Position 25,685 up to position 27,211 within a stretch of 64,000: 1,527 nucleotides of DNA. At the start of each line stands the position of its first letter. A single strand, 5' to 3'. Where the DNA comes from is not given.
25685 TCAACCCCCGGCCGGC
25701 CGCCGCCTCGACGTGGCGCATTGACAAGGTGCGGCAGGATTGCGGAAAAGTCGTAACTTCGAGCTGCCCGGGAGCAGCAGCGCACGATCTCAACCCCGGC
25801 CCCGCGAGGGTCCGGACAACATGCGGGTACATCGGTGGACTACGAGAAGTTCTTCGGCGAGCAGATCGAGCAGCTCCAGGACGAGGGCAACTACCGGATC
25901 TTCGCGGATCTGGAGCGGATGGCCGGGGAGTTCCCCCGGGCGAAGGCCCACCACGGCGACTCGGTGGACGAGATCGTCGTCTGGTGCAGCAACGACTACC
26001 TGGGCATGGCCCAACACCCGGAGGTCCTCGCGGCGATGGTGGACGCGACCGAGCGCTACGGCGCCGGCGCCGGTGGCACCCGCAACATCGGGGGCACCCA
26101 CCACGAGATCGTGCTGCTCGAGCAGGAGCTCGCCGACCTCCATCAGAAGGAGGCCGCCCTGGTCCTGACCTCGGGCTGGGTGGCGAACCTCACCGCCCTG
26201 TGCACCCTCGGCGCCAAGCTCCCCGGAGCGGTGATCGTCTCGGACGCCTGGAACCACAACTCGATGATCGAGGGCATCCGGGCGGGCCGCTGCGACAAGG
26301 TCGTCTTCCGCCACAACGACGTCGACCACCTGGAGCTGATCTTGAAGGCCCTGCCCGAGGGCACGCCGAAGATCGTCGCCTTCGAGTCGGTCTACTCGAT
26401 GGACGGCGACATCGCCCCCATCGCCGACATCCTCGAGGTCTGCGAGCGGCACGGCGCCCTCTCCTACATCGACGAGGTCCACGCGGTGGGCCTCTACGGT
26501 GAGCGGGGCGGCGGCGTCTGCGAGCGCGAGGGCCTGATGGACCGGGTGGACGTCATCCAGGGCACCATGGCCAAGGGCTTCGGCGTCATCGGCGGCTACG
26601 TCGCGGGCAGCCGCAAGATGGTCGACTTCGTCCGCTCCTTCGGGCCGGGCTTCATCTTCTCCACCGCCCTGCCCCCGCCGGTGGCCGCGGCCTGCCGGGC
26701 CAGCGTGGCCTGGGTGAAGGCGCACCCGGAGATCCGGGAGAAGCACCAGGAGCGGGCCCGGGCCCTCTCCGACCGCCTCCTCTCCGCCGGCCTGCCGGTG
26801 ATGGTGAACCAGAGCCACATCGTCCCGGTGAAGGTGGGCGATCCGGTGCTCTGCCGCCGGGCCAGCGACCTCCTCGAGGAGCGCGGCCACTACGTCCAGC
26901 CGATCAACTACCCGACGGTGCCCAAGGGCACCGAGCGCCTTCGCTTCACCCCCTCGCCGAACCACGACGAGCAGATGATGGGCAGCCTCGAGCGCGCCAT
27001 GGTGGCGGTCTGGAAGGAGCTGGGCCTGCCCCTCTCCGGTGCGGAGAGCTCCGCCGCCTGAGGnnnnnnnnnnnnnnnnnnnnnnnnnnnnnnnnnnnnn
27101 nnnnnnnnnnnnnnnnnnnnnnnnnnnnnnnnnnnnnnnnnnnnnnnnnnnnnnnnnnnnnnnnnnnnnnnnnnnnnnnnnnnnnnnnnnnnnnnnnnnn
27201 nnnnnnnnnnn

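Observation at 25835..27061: ALAS-type (C4/Shemin) 5-aminolevulinate synthase in a myxobacterial context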

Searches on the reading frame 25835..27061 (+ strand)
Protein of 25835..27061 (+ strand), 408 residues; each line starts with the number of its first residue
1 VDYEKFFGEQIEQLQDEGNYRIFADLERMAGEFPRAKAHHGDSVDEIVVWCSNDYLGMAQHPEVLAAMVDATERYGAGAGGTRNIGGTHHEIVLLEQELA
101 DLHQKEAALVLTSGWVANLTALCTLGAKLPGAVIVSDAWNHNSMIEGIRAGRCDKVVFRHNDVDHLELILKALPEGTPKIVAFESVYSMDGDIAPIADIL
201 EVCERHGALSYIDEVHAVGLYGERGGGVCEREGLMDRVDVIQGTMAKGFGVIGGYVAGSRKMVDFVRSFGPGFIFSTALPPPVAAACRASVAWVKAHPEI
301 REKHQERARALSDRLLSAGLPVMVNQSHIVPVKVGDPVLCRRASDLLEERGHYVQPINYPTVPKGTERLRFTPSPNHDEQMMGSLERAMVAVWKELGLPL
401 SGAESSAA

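Call 3: search_protein_families(library=ncbifam, proteins=[window:25835-27061:+], max_evalue=0.001)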
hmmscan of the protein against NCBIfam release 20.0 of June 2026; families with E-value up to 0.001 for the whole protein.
window:25835-27061:+ (408 aa): 12 families
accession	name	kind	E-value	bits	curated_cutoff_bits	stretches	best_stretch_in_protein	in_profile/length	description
TIGR01821.1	5aminolev_synth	equivalog_domain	6.8e-183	608.1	338.55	1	1-400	1-401/402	5-aminolevulinate synthase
TIGR00858.1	bioF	equivalog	6.4e-99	331.1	426.45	1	45-388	21-363/365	8-amino-7-oxononanoate synthase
TIGR01825.1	gly_Cac_T_rel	subfamily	4.6e-88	295.5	535.4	1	9-397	3-383/385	BioF/Kbl family PLP-dependent acyltransferase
NF005394.0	PRK06939.1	equivalog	5.4e-88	295.4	460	1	4-397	6-395/397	glycine C-acetyltransferase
TIGR01822.1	2am3keto_CoA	equivalog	1.2e-76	258.2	493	1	10-397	8-391/393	glycine C-acetyltransferase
NF047599.1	SerpalmtaseBetaP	equivalog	4.8e-73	246.1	500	1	46-396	44-393/394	serine palmitoyltransferase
NF047600.1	SerpalmtaseCFB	equivalog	1.3e-68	231.5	640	1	46-385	44-381/395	serine palmitoyltransferase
NF047603.1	SerpalmtaseAlphaP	equivalog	3.6e-66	223.5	670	1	48-382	48-382/399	serine palmitoyltransferase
NF005526.0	PRK07179.1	equivalog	5.8e-55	186.5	428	1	46-392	55-395/407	alpha-hydroxyketone-type quorum-sensing autoinducer synthase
NF005697.0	PRK07505.1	subfamily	4.3e-40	137.6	342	1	40-392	43-398/405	hypothetical protein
NF004608.1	PRK05937.1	equivalog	8.4e-32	110.4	399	1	51-308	8-271/366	8-amino-7-oxononanoate synthase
NF005695.0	PRK07503.1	equivalog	0.00044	19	666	1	92-218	67-191/403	methionine gamma-lyase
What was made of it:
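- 25835..27061 (+): 5-aminolevulinate synthase (classical ALAS / HemA-type, EC 2.3.1.37) CDS, 408 aa, GTG start, TGA stop. TIGR01821 scores 608.1 bits against a 338.55 cut-off over residues 1-400 (call 3).
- On 5-aminolevulinate synthase (ALAS, TIGR01821, EC 2.3.1.37): BioF, KBL, SPT and CqsA all fall below their own cut-offs (call 3).
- On KBL / BioF / SPT / CqsA (other alpha-oxoamine synthases): BioF scores 331 against 426, KBL 295 against 460 and 258 against 493, SPT at most 246 against at least 500, and CqsA 187 against 428 (call 3).
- TIGR01821 scores 608 bits against a cut-off of 338.55, and all rival alpha-oxoamine synthase models fall below their cut-offs (call 3). For example, BioF scores 331 against 426 and KBL 295 against 460 (call 3).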

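Call 4: search_protein_families(library=pfam, proteins=[window:25835-27061:+], max_evalue=0.001)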
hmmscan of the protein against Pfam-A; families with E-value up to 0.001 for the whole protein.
window:25835-27061:+ (408 aa): 3 families
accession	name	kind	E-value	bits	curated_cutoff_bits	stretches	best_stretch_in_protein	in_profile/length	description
PF00155.27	Aminotran_1_2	-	1.1e-65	222.6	19.7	1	46-383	2-355/361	Aminotransferase class I and II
PF01053.26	Cys_Met_Meta_PP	-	1.3e-05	24.3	27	1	94-219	56-179/381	Cys/Met metabolism PLP-dependent enzyme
PF01212.27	Beta_elim_lyase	-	0.00018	21.4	27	1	87-299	29-215/288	Beta-eliminating lyase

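Call 5: search_solved_structures(query=window:25835-27061:+, show_alignments=2)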
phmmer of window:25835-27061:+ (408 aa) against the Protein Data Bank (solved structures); distinct sequences matched with E-value up to 0.001: 57.
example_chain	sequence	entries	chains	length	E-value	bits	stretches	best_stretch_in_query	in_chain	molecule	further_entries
7x98_A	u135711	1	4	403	4.5e-148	496.7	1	1-399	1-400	5-aminolevulinate synthase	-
2bwn_A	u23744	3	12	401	2.2e-137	461.5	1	1-394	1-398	5-AMINOLEVULINATE SYNTHASE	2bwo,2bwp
5qqq_B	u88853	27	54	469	9.6e-124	416.6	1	2-403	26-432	5-aminolevulinate synthase, erythroid-specific, mitochondrial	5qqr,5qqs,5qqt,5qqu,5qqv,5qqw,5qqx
8eim_A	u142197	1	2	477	1.6e-114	386.2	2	2-231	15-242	5-aminolevulinate synthase, mitochondrial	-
5txr_B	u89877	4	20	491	1.8e-114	386.1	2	2-231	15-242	5-aminolevulinate synthase, mitochondrial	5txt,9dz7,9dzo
8s1y_A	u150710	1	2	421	1.6e-66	228.2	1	9-398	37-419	8-amino-7-oxononanoate synthase/2-amino-3-ketobutyrate coenzyme A ligase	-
7poa_A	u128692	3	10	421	1.6e-66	228.2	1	9-398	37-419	8-amino-7-oxononanoate synthase/2-amino-3-ketobutyrate coenzyme A ligase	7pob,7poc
2jgt_A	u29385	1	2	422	2e-59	204.8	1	47-380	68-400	SERINE PALMITOYLTRANSFERASE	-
2jg2_A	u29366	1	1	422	2.3e-59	204.6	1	49-380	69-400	SERINE PALMITOYLTRANSFERASE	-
2w8j_A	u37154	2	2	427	2.4e-59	204.5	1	49-380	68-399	SERINE PALMITOYLTRANSFERASE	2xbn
2w8v_A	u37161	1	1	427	4.5e-59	203.6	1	49-380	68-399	SERINE PALMITOYLTRANSFERASE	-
2w8u_A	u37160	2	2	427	6.2e-59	203.2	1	49-380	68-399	SERINE PALMITOYLTRANSFERASE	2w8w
2w8t_A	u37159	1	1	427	6.2e-59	203.2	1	49-380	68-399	SERINE PALMITOYLTRANSFERASE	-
4bmk_A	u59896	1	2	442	1.9e-58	201.5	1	49-379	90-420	SERINE PALMITOYLTRANSFERASE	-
1fc4_A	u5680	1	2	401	1.1e-57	199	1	45-398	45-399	2-AMINO-3-KETOBUTYRATE CONENZYME A LIGASE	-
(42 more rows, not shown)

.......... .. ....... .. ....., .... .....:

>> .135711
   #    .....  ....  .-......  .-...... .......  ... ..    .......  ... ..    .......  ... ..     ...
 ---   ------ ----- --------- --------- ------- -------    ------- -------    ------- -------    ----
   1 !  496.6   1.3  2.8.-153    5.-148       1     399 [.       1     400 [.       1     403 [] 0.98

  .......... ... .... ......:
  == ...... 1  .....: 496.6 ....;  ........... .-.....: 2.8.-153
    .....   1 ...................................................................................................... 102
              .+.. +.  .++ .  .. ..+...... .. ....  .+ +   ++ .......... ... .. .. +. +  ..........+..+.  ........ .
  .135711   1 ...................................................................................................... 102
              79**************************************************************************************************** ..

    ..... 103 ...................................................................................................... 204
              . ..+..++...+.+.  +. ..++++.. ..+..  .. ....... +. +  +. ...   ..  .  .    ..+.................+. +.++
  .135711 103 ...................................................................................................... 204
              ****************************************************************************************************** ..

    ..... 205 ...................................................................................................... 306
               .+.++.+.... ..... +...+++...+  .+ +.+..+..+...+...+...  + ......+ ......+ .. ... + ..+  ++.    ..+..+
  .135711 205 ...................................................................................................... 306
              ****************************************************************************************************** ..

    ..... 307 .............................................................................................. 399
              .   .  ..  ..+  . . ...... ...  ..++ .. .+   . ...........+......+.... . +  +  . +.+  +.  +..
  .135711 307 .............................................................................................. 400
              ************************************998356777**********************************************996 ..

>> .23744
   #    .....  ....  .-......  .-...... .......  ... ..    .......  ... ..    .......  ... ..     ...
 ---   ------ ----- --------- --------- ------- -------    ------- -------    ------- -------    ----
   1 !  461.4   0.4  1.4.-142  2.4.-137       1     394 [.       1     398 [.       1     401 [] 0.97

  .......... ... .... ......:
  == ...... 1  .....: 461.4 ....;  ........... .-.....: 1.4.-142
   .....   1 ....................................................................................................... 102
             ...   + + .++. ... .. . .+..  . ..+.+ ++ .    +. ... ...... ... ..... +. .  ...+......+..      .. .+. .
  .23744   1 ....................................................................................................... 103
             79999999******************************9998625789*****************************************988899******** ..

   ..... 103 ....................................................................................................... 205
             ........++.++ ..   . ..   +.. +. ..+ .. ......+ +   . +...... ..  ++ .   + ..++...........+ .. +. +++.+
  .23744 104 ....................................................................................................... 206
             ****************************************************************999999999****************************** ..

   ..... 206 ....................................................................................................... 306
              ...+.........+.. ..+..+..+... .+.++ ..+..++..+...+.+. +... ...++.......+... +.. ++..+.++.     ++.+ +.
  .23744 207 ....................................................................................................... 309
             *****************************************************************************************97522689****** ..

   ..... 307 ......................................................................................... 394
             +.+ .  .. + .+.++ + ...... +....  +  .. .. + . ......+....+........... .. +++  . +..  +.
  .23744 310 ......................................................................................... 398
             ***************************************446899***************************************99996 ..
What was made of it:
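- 25835..27061 (+): PDB 7x98 matches at E 4.5e-148 and 2bwn at 2.2e-137 (call 5).
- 25835..25918 (+): N-terminal ALAS block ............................, containing Arg21 (succinyl-CoA carboxylate contact). Aligns from residue 1 with R. capsulatus and 7x98 ALAS (call 5).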

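Call 7: find_encoding_contigs(protein=window:25835-27061:+, flank=10000, max_places=6)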
Protein window:25835-27061:+ (408 aa): no gene with exactly this product is on record in the collection.

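Call 8: find_homologous_proteins(query=window:25835-27061:+, max_evalue=1e-30)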
Query window:25835-27061:+ (408 aa): 8000 proteins with E <= 1e-30 among 8000 candidates; the best 120 are listed.
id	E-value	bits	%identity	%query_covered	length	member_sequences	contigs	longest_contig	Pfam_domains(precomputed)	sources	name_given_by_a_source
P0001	3.9e-276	933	100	100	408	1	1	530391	PF00155.28,PF01053.27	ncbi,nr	ncbi:MAG: 5-aminolevulinate synthase [Deltaproteobacteria bacterium]|nr:5-aminolevulinate synthase [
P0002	4.1e-206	703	78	99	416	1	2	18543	PF00155.28,PF01212.28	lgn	-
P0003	9.0e-191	652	71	98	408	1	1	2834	PF00155.28,PF01212.28,PF01053.27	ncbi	ncbi:MAG: 5-aminolevulinate synthase [Myxococcaceae bacterium]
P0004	4.0e-189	647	70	100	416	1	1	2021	PF00155.28,PF00266.26,PF01053.27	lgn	-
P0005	2.8e-186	637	68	100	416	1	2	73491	PF00155.28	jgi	jgi:5-aminolevulinate synthase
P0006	7.8e-185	633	70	98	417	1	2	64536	PF00155.28,PF00266.26,PF01053.27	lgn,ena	-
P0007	2.8e-179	614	68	98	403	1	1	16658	PF00155.28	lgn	-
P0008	3.1e-179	614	67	99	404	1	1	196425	PF00155.28,PF01053.27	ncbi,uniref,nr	ncbi:5-aminolevulinate synthase [Terasakiella sp. A23]|uniref:5-aminolevulinate synthase n=1 Tax=Ter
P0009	1.4e-178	612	67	99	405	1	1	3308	PF00155.28,PF01212.28,PF01053.27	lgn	-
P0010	2.3e-178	611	67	96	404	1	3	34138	PF00155.28,PF01053.27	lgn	-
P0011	3.3e-178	611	66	99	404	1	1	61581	PF00155.28,PF01212.28,PF01053.27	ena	-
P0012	4.5e-178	610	66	99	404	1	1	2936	PF00155.28,PF01212.28,PF01053.27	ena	-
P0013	2.4e-177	608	66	99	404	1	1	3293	PF00155.28,PF01212.28,PF01053.27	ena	-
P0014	2.4e-177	608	66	99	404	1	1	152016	PF00155.28,PF01212.28,PF01053.27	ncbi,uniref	ncbi:5-aminolevulinate synthase [Terasakiella pusilla]|uniref:5-aminolevulinate synthase n=1 Tax=Ter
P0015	2.9e-177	608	66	99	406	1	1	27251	PF00155.28,PF01212.28,PF01053.27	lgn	-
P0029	3.9e-174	597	65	98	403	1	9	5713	PF00155.28,PF01212.28,PF01053.27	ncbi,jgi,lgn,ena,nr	ncbi:MAG: 5-aminolevulinic acid synthase [Deltaproteobacteria bacterium CG2_30_63_29]|nr:MAG: 5-amin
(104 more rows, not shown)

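Call 9: find_related_loci(query=window:25835-27061:+, collection=genome_contigs, flank=10000)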
Query window:25835-27061:+ (408 aa) in genome_contigs; peptide patterns used: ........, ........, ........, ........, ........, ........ (x = any residue, [..] = any of these).
263 stretches matched a pattern; 224 encode a relative of the query (tblastn E <= 1e-3); the best 80 are kept; 80 distinct loci.
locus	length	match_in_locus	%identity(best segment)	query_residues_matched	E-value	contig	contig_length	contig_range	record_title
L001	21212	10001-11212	67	1-403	0e+0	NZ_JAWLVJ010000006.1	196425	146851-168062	Terasakiella sp. A23 Scaffold6, whole genome shotgun sequence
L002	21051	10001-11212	65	1-403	0e+0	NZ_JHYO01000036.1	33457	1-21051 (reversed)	Terasakiella pusilla DSM 6293 Q397DRAFT_scaffold00036.36_C, whole genome shotgun sequence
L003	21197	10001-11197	66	1-398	0e+0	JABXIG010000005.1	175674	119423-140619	MAG: Methylocystaceae bacterium isolate HF-Din02 c_000000026721, whole genome shotgun sequence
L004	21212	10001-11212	66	1-403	0e+0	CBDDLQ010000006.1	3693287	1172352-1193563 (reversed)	MAG: Terasakiella sp. isolate f784e564-dca8-4b4c-b95b-a58e0f5f8b95 genome assembly, contig: contig_6, whole genome shotg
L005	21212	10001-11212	66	1-403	0e+0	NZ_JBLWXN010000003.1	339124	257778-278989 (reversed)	MAG: Terasakiella sp. isolate EA21-01 A21.003.metabat.1RE.5K@3, whole genome shotgun sequence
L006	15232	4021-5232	65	1-403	2e-180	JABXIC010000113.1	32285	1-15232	MAG: Methylocystaceae bacterium isolate HF-Dia15 c_000000017257, whole genome shotgun sequence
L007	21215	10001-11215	64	1-404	1e-177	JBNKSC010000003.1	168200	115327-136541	MAG: Terasakiella sp. isolate B1B2.bin.14.orig k141_2169229, whole genome shotgun sequence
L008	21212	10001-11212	66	1-403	0e+0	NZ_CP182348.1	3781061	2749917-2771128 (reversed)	MAG: Terasakiella sp. isolate LRMN1-isolate chromosome, complete genome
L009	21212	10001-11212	66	1-403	0e+0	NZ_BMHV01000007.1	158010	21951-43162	Terasakiella brassicae strain CGMCC 1.15254 sequence07, whole genome shotgun sequence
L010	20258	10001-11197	64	1-398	4e-171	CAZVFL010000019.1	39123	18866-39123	MAG TPA_asm: uncultured Thalassospiraceae bacterium isolate binchicken_co202_61 genome assembly, contig: NODE_179_length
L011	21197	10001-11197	61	1-398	5e-170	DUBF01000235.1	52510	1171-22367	MAG TPA_asm: Rhodospirillales bacterium isolate UWMA-0295 NODE_945_length_52510_cov_0.119555, whole genome shotgun seque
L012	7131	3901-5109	63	1-401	4e-170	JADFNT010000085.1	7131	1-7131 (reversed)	MAG: Proteobacteria bacterium isolate B64T3L14 B64T3L14_NODE9936, whole genome shotgun sequence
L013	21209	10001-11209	63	1-401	3e-169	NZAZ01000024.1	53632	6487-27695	MAG: Rhodospirillaceae bacterium isolate ARS16 81856, whole genome shotgun sequence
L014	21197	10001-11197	62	1-398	1e-168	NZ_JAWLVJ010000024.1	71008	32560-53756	Terasakiella sp. A23 Scaffold24, whole genome shotgun sequence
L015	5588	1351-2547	62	1-398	1e-168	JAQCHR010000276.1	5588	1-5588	MAG: Proteobacteria bacterium isolate casp40-mb.248 NODE_33366_length_5588_cov_0.069047, whole genome shotgun sequence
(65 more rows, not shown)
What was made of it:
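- Named non-clade neighbours are Terasakiella, Methylocystaceae and Rhodospirillales at 62-67% identity (calls 8, 9). The closest named relatives are Alphaproteobacteria (calls 8, 9).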

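Call 10: find_encoding_contigs(protein=P0001, flank=10000, max_places=3)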
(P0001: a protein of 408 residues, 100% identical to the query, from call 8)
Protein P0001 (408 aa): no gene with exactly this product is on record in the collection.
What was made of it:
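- Tried and rejected: Exact-protein look-up of the source contig failed for both the window translation and P0001 (calls 7, 10).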

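Call 11: list_cluster_members(proteins=[P0001, P0003, P0029, P0005])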
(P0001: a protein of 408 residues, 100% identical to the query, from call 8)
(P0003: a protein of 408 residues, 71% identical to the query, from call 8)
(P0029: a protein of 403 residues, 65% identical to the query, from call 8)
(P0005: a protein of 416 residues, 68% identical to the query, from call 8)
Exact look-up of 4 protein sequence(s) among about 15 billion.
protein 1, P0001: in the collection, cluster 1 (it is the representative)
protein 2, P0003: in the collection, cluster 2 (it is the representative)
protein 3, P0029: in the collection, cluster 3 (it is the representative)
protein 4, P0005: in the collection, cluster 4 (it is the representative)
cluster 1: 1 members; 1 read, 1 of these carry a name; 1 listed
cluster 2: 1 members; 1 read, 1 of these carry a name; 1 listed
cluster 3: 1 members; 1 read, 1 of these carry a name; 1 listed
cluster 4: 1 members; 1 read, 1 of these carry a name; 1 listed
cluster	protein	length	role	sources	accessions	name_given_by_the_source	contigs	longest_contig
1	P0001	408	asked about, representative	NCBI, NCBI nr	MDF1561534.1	MAG: 5-aminolevulinate synthase [Deltaproteobacteria bacterium] | 5-aminolevulinate synthase [Deltaproteobacteria bacterium]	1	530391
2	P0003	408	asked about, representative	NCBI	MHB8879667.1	MAG: 5-aminolevulinate synthase [Myxococcaceae bacterium]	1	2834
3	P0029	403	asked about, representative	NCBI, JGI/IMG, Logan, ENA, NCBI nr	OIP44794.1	MAG: 5-aminolevulinic acid synthase [Deltaproteobacteria bacterium CG2_30_63_29]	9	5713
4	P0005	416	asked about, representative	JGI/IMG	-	5-aminolevulinate synthase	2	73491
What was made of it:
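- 25835..27061 (+): Identical to NCBI MDF1561534.1 (calls 8, 11).
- Clade member P0003 is labelled as a Myxococcaceae MAG (call 11). The source is a metagenome-assembled genome (calls 8, 11).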

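Call 12: find_encoding_contigs(protein=P0002, flank=10000, max_places=3)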
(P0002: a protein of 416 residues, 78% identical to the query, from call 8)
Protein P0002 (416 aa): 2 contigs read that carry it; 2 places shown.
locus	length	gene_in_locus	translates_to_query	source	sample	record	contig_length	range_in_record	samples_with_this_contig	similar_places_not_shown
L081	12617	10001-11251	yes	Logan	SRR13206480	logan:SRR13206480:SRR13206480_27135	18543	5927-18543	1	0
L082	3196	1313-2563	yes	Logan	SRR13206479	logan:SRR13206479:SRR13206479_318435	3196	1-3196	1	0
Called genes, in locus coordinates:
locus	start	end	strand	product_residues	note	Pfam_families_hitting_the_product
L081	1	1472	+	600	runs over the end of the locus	PF00512:HisKA, PF02518:HATPase_c, PF00072:Response_reg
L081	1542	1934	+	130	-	PF07238:PilZ (weak)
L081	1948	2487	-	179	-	-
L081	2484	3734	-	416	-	PF03572:Peptidase_S41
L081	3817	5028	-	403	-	PF00389:2-Hacid_dh, PF02826:2-Hacid_dh_C, PF03446:NAD_binding_2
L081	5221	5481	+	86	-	PF00076:RRM_1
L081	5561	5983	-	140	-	PF00472:RF-1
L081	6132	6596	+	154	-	-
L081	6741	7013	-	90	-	PF00166:Cpn10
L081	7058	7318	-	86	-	PF00462:Glutaredoxin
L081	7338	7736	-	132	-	PF00085:Thioredoxin, PF13098:Thioredoxin_2 (weak)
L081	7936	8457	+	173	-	PF00254:FKBP_C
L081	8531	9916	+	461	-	-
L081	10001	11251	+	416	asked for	PF00155:Aminotran_1_2, PF01212:Beta_elim_lyase (faint)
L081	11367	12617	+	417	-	?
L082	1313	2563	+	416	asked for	PF00155:Aminotran_1_2, PF01212:Beta_elim_lyase (faint)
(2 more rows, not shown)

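Call 13: find_encoding_contigs(protein=P0005, flank=10000, max_places=3)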
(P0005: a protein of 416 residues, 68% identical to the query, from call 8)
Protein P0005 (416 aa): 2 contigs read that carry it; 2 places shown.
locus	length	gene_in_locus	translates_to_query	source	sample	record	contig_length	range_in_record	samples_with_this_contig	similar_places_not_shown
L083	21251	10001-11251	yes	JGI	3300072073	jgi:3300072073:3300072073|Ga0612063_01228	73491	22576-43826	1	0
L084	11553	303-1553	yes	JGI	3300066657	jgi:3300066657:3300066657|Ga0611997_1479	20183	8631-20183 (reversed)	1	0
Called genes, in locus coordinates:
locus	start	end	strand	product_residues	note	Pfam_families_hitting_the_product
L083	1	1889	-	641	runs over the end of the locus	PF00069:Pkinase, PF07714:PK_Tyr_Ser-Thr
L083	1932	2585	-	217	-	PF04055:Radical_SAM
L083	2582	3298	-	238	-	PF00733:Asn_synthase (weak), PF06508:QueC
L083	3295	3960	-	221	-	PF00561:Abhydrolase_1 (faint), PF05728:UPF0227, PF12697:Abhydrolase_6, PF00326:Peptidase_S9 (weak), PF12146:Hydrolase_4 (faint)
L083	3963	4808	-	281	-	PF00106:adh_short, PF13561:adh_short_C2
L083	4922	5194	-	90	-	PF00550:PP-binding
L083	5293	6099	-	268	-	PF00106:adh_short, PF13561:adh_short_C2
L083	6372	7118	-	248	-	PF00106:adh_short, PF01370:Epimerase (weak), PF08659:KR, PF13561:adh_short_C2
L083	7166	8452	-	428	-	PF00109:ketoacyl-synt, PF02801:Ketoacyl-synt_C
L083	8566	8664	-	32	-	-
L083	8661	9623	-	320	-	PF00698:Acyl_transf_1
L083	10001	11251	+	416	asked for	PF00155:Aminotran_1_2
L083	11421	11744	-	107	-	PF05016:ParE_toxin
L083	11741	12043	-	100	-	PF02604:PhdYeFM_antitox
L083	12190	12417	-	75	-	-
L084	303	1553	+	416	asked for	PF00155:Aminotran_1_2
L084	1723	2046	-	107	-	PF05016:ParE_toxin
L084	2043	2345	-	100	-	PF02604:PhdYeFM_antitox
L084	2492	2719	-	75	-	-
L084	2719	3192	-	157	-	-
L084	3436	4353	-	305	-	-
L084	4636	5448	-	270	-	PF01149:Fapy_DNA_glyco, PF06831:H2TH, PF06827:zf-FPG_IleRS (weak)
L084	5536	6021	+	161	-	PF00300:His_Phos_1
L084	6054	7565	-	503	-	PF00575:S1, PF23459:S1_RRP5 (weak), PF24685:OB_RRP5_4th (faint), PF21710:Spt6_S1 (weak), PF00575:S1, PF23459:S1_RRP5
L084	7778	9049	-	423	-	PF02412:TSP_3 (faint)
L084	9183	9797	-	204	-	PF06130:PTAC, PF01568:Molydop_binding (faint)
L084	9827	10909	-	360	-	PF27311:AF_1994_N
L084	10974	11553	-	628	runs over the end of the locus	PF16760:CBM53, PF16656:Pur_ac_phosph_N, PF00149:Metallophos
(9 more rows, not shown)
